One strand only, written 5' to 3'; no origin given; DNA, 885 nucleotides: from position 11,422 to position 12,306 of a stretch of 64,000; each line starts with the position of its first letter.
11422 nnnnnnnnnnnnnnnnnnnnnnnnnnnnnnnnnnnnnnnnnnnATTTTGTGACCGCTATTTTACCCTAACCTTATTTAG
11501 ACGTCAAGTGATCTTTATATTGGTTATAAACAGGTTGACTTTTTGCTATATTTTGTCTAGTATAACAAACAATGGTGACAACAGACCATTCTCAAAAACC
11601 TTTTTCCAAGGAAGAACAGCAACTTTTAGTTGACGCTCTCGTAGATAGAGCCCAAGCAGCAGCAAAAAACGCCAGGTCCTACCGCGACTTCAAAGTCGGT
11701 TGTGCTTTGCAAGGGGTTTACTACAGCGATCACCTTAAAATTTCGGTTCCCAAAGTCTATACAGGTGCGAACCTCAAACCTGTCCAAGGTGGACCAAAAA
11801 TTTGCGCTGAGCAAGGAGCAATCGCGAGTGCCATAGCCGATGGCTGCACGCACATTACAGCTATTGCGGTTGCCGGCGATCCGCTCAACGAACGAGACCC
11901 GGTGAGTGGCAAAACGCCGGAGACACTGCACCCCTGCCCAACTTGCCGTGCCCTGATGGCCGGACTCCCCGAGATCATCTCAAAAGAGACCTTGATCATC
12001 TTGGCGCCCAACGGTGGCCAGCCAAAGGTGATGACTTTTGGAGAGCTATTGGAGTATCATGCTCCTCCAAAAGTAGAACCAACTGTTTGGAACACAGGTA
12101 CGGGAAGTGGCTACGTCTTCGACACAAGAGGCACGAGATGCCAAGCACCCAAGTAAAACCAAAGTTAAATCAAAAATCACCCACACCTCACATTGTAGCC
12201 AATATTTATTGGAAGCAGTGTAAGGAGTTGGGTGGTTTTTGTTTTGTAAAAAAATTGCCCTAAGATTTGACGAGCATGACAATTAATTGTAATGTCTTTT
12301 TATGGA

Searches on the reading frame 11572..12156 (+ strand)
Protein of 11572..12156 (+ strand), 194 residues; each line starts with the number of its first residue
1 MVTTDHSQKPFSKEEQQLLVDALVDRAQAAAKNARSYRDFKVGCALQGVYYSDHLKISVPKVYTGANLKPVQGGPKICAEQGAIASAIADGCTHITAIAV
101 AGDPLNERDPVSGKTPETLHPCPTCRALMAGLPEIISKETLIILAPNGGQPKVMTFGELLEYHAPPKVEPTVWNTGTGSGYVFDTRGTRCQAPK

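Call 42: search_protein_families(library=pfam, proteins=[window:11572-12156:+], max_evalue=0.01)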
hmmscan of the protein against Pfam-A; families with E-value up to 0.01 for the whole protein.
window:11572-12156:+ (194 aa): 1 family
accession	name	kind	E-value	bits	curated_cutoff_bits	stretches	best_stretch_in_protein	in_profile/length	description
PF00383.29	dCMP_cyt_deam_1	-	4.3e-09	36.6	25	1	22-129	6-90/102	Cytidine and deoxycytidylate deaminase zinc-binding region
